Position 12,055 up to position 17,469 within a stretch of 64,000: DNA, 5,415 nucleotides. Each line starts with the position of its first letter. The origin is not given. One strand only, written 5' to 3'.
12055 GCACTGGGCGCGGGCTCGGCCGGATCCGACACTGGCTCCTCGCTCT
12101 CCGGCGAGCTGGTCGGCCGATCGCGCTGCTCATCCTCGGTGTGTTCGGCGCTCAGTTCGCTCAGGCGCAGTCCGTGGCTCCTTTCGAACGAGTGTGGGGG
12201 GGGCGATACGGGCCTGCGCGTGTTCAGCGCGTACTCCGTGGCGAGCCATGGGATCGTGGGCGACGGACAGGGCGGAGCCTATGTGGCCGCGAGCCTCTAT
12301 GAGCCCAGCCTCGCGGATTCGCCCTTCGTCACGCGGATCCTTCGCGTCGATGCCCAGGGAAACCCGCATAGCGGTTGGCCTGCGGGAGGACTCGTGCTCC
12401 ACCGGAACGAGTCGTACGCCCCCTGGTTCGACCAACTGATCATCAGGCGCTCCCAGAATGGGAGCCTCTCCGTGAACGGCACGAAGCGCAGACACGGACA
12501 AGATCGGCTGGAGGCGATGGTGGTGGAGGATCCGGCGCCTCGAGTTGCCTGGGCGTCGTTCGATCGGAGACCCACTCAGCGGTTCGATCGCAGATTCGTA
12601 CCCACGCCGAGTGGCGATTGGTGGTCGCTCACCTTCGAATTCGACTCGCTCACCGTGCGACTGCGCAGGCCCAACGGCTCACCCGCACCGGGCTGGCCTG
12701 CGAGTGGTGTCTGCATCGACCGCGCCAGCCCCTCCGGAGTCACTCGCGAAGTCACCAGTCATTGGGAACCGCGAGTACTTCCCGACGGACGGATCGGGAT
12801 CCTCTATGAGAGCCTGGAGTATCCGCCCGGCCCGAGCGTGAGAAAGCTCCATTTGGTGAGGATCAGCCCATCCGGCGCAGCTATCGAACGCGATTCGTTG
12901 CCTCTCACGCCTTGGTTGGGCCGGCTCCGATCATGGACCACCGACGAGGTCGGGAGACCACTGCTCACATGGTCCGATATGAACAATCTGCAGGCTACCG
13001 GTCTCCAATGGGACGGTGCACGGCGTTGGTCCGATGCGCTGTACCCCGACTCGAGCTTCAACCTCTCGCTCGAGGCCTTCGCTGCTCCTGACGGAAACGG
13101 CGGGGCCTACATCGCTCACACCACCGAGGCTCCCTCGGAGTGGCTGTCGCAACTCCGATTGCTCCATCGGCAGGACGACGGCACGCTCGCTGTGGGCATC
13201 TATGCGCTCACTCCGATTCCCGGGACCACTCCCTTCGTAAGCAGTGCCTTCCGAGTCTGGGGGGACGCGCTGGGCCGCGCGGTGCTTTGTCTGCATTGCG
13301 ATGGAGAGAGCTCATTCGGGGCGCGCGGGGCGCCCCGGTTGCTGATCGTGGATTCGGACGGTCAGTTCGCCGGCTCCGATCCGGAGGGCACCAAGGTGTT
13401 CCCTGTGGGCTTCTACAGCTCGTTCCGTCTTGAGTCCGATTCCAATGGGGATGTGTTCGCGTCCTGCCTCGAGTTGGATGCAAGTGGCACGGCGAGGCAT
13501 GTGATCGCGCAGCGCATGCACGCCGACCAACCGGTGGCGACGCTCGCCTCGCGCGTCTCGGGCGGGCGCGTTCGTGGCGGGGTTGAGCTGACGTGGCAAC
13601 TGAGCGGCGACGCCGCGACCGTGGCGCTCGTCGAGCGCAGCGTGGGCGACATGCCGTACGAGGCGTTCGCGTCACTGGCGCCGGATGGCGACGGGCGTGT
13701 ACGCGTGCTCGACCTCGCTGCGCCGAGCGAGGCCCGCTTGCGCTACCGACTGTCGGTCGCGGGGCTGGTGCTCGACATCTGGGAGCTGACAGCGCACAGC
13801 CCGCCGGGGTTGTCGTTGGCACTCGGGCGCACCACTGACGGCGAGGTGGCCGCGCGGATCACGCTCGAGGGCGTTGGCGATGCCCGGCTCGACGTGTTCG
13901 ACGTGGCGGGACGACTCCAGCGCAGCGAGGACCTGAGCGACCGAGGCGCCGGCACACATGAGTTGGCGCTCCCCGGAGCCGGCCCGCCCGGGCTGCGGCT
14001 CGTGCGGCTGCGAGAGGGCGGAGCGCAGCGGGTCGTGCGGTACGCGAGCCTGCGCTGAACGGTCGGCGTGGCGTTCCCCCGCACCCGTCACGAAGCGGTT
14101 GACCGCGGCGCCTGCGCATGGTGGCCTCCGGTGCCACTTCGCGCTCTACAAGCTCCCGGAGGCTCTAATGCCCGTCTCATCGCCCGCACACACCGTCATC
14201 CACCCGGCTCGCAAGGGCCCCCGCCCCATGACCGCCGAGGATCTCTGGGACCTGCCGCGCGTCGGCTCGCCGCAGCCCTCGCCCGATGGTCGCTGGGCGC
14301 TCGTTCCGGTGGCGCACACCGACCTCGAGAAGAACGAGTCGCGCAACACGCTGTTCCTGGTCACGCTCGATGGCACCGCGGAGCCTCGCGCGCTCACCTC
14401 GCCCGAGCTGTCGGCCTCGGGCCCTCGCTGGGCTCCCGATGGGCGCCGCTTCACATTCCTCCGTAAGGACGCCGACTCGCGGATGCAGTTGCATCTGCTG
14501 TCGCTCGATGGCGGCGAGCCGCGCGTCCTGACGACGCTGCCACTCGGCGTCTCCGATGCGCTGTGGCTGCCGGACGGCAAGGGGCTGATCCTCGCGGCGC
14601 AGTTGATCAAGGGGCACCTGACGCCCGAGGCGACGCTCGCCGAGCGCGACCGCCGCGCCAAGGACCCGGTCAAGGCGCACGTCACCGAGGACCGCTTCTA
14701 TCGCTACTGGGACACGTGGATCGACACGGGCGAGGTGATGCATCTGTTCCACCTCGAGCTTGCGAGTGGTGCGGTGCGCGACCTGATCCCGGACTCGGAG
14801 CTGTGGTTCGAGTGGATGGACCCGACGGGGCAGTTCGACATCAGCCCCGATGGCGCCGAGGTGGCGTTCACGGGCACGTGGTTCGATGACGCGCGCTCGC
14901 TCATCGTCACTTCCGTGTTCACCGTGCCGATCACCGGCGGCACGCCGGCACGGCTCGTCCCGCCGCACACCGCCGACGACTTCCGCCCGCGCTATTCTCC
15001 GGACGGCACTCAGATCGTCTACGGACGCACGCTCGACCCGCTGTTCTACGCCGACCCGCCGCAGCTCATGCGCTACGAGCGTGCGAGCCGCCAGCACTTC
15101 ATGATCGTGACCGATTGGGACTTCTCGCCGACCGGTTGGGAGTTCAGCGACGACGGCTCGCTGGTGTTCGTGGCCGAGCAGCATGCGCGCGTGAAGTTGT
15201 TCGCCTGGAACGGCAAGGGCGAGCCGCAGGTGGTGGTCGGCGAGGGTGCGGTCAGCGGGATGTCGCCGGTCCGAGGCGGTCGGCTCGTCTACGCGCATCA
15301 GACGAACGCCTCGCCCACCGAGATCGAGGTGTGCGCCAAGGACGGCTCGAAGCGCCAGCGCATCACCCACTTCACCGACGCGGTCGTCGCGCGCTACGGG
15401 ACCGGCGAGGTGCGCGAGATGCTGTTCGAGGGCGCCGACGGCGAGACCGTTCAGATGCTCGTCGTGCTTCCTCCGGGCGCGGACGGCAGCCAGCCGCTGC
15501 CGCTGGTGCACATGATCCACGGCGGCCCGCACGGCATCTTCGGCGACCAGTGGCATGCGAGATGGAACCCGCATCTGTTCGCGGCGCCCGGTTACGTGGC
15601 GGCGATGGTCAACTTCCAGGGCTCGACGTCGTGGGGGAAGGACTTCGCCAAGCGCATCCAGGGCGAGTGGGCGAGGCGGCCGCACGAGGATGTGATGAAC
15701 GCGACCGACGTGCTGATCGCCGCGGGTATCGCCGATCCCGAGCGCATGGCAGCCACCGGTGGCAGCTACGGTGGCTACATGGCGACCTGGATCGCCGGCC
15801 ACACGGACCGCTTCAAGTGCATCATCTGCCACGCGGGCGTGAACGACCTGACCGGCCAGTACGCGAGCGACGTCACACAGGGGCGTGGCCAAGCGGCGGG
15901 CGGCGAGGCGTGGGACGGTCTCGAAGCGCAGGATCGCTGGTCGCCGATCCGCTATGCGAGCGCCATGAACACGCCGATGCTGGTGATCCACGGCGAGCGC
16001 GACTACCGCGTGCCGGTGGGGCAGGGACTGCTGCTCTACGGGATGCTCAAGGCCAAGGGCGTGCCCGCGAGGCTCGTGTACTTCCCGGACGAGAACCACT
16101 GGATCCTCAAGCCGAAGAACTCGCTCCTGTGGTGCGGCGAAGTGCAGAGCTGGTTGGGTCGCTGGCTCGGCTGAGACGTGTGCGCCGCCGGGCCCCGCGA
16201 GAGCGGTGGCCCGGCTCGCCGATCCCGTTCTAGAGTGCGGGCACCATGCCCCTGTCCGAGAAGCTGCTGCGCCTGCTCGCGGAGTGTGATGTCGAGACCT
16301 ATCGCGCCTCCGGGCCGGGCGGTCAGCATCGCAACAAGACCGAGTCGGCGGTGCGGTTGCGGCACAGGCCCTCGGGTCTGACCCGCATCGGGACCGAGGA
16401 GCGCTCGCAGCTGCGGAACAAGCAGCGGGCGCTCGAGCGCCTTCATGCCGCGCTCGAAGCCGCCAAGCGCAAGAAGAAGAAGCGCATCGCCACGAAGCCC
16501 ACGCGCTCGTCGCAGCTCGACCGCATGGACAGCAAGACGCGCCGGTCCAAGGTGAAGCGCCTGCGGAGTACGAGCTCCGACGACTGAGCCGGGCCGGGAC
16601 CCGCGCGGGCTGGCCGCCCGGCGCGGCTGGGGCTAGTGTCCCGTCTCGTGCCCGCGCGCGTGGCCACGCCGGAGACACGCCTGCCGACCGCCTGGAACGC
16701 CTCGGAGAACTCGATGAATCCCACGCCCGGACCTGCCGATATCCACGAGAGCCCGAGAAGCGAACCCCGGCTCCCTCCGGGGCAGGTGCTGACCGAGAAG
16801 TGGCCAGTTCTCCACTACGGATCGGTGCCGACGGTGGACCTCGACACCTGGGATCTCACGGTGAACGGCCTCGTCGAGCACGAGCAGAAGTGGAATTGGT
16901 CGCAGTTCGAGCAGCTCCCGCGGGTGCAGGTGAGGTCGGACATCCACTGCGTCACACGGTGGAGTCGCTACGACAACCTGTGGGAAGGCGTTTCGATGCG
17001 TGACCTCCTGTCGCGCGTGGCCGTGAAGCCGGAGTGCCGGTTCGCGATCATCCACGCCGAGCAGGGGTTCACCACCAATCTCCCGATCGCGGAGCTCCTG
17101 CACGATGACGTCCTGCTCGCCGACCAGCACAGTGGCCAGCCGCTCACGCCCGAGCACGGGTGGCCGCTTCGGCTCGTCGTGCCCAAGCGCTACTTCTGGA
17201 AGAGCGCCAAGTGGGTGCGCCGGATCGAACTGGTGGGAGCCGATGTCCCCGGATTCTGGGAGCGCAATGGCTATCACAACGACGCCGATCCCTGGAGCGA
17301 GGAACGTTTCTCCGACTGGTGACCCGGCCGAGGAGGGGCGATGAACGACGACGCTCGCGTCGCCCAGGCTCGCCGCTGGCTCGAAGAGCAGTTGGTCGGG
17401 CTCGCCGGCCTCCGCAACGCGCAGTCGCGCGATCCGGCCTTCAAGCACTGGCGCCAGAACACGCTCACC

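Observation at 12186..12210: G8 homopolymer separates the signal peptide (frame 0) from the protein body (frame +1): phase-variable contingency site or sequencing error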

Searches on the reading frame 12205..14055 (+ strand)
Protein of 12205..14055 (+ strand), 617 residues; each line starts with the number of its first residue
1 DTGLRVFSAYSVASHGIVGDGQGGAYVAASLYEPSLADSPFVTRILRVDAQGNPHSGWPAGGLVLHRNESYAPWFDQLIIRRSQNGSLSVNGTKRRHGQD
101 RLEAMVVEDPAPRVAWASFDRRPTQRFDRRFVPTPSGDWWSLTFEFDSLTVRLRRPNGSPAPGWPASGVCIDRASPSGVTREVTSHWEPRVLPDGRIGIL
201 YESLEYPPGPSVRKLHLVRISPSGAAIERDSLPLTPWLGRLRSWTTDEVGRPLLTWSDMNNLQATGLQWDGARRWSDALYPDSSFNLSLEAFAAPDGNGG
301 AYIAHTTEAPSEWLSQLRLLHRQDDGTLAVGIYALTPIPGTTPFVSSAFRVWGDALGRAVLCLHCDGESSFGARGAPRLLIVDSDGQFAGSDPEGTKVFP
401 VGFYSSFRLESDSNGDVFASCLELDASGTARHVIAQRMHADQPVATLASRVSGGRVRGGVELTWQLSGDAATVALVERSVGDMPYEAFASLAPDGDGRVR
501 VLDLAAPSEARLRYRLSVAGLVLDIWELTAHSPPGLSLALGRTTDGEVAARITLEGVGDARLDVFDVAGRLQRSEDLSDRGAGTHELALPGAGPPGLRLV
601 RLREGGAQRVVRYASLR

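Call 53: predict_structure(alignment_id=A2)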
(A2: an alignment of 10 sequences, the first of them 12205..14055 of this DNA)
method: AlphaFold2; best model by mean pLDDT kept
length: 617 residues; sequences in the alignment: 10
mean_pLDDT: 80.2   pTM: 0.67
mean pLDDT of the five models: 80.2, 78.6, 75.2, 75.1, 74.1
residues with pLDDT >= 90: 153; 70-90: 349; 50-70: 88; < 50: 27
segments of 3 or more residues with pLDDT < 50: 123-125, 310-312, 342-345, 372-374, 442-445, 469-471, 531-534
pLDDT, mean of each block of 10 residues (from residue 1): 81 88 88 84 91 87 89 75 78 61 83 84 60 86 85 88 92 71 79 92 77 90 90 78 90 86 90 89 57 90 78 70 89 76 59 87 68 65 80 71 79 83 81 85 57 76 71 82 91 78 85 85 77 66 78 83 86 87 82 74 88 75
secondary structure, 60 per line:
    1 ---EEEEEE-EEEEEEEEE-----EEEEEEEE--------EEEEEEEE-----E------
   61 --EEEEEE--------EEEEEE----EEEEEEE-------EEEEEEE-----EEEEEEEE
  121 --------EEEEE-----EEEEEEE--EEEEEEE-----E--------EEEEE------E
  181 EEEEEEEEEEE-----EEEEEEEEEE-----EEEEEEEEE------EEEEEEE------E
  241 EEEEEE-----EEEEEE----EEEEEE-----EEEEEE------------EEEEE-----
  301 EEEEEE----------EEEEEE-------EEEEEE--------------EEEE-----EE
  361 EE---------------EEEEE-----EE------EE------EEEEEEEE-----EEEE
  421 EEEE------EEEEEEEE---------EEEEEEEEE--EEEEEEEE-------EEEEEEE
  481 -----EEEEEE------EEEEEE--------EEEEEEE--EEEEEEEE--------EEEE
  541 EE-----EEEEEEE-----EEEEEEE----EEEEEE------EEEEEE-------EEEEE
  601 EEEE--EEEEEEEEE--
elements in order: E4-9 E11-19 E25-32 E41-48 E63-68 E77-82 E87-93 E101-107 E113-120 E129-133 E139-145 E148-154 E169-173 E180-191 E197-206 E212-220 E227-233 E240-246 E252-257 E262-267 E273-278 E291-295 E301-306 E317-322 E330-335 E350-353 E359-362 E378-382 E404-411 E417-424 E431-438 E448-456 E459-466 E474-480 E486-491 E498-503 E512-518 E521-528 E537-542 E548-554 E560-566 E571-576 E583-588 E596-604 E607-615
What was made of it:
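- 12205..13524 (+): Beta-propeller part of the protein body, frame +1. AlphaFold2 model, pLDDT 80, pTM 0.67, all-beta (call 53).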

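Call 55: fold_search(model_id=the predicted structure, library=pdb)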
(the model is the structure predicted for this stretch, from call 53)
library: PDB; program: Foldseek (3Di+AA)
matches with E <= 10: 1398; with E <= 0.001: 32
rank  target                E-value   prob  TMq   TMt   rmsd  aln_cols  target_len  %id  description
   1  6fg9_B                4.0e-09  1.00  0.28  0.21  30.9       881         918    9  Mouse SORCS2 ectodomain (sortilin related VPS10 domain containing receptor 2) (released 2018-08-01)
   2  6fg9_A                4.8e-09  1.00  0.29  0.22  31.4       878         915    8  Mouse SORCS2 ectodomain (sortilin related VPS10 domain containing receptor 2) (released 2018-08-01)
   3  9s6b_B                1.2e-05  1.00  0.30  0.32  13.3       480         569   11  Aeropyrum pernix acylaminoacyl peptidase co-crystallized with meropenem. (released 2025-10-22)
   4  6rfz                  1.3e-05  1.00  0.34  0.54   9.1       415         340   13  Photorhabdus laumondii lectin PLL2 in complex with D-glucose (released 2020-07-01)
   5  3o4h_B                1.8e-05  1.00  0.29  0.31  11.3       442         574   12  Structure and Catalysis of Acylaminoacyl Peptidase (released 2010-11-17)
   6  3o4h_D                1.9e-05  1.00  0.30  0.31  11.2       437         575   11  Structure and Catalysis of Acylaminoacyl Peptidase (released 2010-11-17)
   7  3o4g_B                2.8e-05  1.00  0.30  0.32  11.0       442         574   11  Structure and Catalysis of Acylaminoacyl Peptidase (released 2010-11-17)
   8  9s6b_D                2.8e-05  1.00  0.29  0.31  11.4       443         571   12  Aeropyrum pernix acylaminoacyl peptidase co-crystallized with meropenem. (released 2025-10-22)
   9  1ve7_A                5.2e-05  1.00  0.30  0.31  11.5       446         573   12  Crystal structure of an acylpeptide hydrolase/esterase from Aeropyrum pernix K1 in complex with p-nitrophenyl phosphat (released 2004-11-02)
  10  8v29_B                5.4e-05  0.89  0.13  0.14  35.2       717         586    8  Cryo-EM structure of human type I OSM receptor complex: model for full extracellular assembly (released 2024-11-20)
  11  4re6_B                6.0e-05  1.00  0.30  0.32  12.3       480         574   10  Acylaminoacyl peptidase complexed with a chloromethylketone inhibitor (released 2015-01-28)
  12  4pbx                  7.5e-05  0.93  0.16  0.16  42.5       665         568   10  Crystal structure of the six N-terminal domains of human receptor protein tyrosine phosphatase sigma (released 2014-11-12)
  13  5nrl_P                8.6e-05  0.98  0.23  0.13  26.0       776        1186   10  Structure of a pre-catalytic spliceosome (released 2017-05-31)
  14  8qy5_A                1.1e-04  0.82  0.12  0.13  32.6       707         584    8  Structure of interleukin 6. (released 2024-02-21)
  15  8v2b_B                1.1e-04  0.87  0.12  0.13  30.2       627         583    9  Cryo-EM structure of mouse type II OSM receptor complex: model for full extracellular assembly (released 2024-11-20)
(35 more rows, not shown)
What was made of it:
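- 12205..13524 (+): Foldseek matches to propeller domains (call 55).
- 13546..13794 (+): FN3/Ig-like beta-sandwich domain, frame +1. Calls 53 and 55.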

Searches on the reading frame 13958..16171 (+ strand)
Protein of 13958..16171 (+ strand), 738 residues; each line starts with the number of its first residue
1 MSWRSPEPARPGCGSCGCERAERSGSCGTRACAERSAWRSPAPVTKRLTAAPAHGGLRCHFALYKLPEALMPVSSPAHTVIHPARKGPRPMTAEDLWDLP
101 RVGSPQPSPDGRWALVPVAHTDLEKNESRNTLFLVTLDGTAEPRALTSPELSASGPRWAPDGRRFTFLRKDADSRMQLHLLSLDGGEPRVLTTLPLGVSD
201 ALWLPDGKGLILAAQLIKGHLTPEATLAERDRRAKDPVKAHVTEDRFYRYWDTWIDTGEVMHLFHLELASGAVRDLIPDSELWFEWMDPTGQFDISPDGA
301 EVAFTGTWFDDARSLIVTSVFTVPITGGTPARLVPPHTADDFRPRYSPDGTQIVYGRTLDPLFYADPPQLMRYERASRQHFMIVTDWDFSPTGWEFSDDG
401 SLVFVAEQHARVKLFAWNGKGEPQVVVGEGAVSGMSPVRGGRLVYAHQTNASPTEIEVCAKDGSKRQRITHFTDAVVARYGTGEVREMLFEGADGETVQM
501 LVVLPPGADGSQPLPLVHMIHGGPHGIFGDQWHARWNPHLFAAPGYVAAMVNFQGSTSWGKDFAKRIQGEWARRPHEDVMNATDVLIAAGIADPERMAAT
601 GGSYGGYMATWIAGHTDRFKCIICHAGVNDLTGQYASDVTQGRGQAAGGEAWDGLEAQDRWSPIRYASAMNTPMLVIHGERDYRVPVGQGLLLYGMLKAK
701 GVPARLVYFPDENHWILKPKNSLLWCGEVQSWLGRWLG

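Call 29: search_protein_families(library=pfam, proteins=[window:13958-16171:+], max_evalue=0.01)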
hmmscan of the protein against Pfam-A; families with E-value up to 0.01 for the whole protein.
window:13958-16171:+ (738 aa): 7 families
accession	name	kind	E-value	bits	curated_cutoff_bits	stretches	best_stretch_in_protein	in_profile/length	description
PF00326.27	Peptidase_S9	-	1.2e-53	182.2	22.6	1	532-738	1-211/213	Prolyl oligopeptidase family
PF07676.18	PD40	-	4.2e-09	36.6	20.9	1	145-169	4-27/38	WD40-like Beta Propeller Repeat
PF20434.5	BD-FAE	-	9.9e-09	35.5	26.8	1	510-695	9-213/215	BD-FAE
PF02129.25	Peptidase_S15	-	9.7e-07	29.2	23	1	494-636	1-137/262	X-Pro dipeptidyl-peptidase (S15 family)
PF01738.24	DLH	-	0.00028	21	21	1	542-721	38-193/217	Dienelactone hydrolase family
PF05448.18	AXE1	-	0.00095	18.5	21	0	573-624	154-205/321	Acetyl xylan esterase (AXE1)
PF07859.19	Abhydrolase_3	-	0.0084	16.3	25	0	576-715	49-207/210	alpha/beta hydrolase fold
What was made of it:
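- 14168..16174 (+): S9 prolyl-oligopeptidase-family gene, the downstream neighbour. It is intact. Pfam Peptidase_S9, E 1.2e-53 (call 29).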

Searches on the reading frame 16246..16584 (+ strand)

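Call 36: search_protein_families(library=pfam, proteins=[window:16246-16584:+], max_evalue=0.001)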
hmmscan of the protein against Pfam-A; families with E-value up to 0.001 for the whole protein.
window:16246-16584:+ (113 aa): 1 family
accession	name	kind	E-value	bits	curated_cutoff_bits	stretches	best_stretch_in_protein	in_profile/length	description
PF00472.26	RF-1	-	2.1e-23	82.9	35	1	13-107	11-109/116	RF-1 domain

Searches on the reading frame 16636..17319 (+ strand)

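Call 36: search_protein_families(library=pfam, proteins=[window:16636-17319:+], max_evalue=0.001)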
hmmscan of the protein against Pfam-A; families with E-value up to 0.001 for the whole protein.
window:16636-17319:+ (228 aa): 1 family
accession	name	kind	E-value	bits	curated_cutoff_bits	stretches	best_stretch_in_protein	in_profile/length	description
PF00174.25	Oxidored_molyb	-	4.7e-41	140.6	24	1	62-208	2-169/169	Oxidoreductase molybdopterin binding domain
